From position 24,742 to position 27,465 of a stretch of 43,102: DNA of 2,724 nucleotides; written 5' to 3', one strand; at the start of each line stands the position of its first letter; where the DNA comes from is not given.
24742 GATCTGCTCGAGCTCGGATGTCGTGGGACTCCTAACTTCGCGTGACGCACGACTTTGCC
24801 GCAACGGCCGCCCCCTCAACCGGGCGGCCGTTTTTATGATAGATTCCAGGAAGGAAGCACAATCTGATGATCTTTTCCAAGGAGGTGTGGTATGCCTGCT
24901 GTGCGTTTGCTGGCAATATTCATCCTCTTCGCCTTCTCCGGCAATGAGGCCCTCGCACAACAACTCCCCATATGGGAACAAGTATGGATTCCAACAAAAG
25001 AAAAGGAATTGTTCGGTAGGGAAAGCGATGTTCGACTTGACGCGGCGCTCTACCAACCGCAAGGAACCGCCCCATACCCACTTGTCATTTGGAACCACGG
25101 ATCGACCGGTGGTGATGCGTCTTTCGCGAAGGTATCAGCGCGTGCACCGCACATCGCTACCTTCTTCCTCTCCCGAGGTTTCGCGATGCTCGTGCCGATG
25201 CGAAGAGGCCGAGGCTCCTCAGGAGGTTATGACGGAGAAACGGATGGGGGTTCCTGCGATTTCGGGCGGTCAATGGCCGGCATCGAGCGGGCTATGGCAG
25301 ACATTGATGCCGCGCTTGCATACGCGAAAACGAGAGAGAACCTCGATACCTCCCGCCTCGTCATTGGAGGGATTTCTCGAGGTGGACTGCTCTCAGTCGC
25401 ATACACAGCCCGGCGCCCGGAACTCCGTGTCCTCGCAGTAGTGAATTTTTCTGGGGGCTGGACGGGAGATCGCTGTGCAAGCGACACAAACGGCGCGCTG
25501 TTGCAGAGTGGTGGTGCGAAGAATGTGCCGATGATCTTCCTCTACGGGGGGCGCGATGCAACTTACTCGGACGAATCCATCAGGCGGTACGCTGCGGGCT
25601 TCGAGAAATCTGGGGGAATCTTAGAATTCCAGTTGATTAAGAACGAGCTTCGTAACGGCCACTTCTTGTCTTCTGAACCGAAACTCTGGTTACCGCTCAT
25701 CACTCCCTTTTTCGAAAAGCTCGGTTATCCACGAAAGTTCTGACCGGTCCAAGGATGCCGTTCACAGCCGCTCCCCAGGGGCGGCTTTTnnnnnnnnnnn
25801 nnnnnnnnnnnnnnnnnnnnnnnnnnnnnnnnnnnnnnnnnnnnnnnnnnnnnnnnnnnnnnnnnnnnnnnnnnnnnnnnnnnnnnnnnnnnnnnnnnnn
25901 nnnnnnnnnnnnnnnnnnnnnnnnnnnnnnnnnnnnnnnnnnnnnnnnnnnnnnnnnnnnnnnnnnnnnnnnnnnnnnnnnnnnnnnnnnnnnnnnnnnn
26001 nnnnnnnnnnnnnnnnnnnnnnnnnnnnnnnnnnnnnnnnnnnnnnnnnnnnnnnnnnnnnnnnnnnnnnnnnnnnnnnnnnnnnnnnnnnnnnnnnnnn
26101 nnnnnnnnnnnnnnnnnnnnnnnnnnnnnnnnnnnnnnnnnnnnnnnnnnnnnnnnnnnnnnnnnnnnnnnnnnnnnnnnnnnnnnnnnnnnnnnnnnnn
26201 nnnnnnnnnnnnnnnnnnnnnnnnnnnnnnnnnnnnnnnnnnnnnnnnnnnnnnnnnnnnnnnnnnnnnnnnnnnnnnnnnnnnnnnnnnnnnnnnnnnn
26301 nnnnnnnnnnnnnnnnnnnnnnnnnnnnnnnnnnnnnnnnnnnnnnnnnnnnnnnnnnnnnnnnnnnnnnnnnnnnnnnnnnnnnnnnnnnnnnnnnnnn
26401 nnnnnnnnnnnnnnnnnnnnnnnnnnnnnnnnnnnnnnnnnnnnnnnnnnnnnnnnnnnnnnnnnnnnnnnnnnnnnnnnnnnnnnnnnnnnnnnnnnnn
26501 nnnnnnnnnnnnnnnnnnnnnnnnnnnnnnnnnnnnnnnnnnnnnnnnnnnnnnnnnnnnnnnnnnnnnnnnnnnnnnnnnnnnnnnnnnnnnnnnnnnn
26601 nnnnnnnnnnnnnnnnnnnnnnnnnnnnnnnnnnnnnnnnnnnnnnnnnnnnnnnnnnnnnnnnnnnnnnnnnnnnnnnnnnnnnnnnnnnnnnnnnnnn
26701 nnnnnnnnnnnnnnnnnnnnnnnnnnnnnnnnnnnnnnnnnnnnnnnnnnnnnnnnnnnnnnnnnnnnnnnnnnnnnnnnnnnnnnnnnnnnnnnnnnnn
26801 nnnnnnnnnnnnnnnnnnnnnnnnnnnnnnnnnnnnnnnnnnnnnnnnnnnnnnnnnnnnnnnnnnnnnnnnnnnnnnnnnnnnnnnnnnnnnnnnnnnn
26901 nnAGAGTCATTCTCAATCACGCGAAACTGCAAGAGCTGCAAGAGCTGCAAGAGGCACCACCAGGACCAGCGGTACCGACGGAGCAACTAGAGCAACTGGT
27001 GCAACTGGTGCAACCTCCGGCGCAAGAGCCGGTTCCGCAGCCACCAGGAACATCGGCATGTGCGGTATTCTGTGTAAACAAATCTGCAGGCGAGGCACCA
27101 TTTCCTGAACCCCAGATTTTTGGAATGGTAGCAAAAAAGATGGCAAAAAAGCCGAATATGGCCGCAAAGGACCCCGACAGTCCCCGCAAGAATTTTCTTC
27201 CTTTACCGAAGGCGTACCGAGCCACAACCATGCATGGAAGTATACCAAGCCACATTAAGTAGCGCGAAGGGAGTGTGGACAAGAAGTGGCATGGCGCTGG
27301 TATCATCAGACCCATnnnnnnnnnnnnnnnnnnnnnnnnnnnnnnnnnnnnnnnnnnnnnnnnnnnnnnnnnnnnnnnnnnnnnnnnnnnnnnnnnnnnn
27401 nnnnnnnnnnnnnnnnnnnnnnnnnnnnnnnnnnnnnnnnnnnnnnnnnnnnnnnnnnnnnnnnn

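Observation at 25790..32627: RiPP-like cluster in a CPR bacterium: membrane-targeted Cys/Ser-rich precursor, two YcaO/SagB pairs and a sulfotransferase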

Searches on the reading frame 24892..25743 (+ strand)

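Call 3: search_protein_families(library=pfam, proteins=[window:24892-25743:+], max_evalue=0.01)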
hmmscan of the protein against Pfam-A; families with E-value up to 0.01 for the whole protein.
window:24892-25743:+ (283 aa): 7 families
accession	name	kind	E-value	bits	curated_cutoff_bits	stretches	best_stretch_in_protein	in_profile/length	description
PF01738.24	DLH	-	8e-07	29.3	21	1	50-242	2-174/217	Dienelactone hydrolase family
PF12146.15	Hydrolase_4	-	3.3e-06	27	27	1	80-183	15-104/239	Serine aminopeptidase, S33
PF02129.25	Peptidase_S15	-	1.2e-05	25.6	23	1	47-209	3-149/262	X-Pro dipeptidyl-peptidase (S15 family)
PF02230.22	Abhydrolase_2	-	0.00011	22.5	23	1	63-223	15-168/217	Phospholipase/Carboxylesterase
PF00326.27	Peptidase_S9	-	0.00017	21.6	22.6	1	133-178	43-88/213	Prolyl oligopeptidase family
PF00561.26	Abhydrolase_1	-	0.00072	19.7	25.8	1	96-188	27-102/245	alpha/beta hydrolase fold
PF05448.18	AXE1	-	0.0061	15.8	21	0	47-180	67-202/321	Acetyl xylan esterase (AXE1)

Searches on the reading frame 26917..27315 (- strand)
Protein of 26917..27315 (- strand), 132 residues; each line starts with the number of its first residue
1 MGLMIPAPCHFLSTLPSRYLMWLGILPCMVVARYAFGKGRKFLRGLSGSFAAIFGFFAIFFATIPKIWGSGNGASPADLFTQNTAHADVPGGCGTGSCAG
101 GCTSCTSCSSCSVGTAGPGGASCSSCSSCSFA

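Call 3: search_protein_families(library=pfam, proteins=[window:26917-27315:-], max_evalue=0.01)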
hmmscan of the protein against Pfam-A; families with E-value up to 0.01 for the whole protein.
window:26917-27315:- (132 aa): 0 families

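Call 4: search_protein_families(library=ncbifam, proteins=[window:26917-27315:-], max_evalue=0.01)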
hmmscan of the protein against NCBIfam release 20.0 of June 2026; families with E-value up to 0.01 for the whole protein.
window:26917-27315:- (132 aa): 0 families
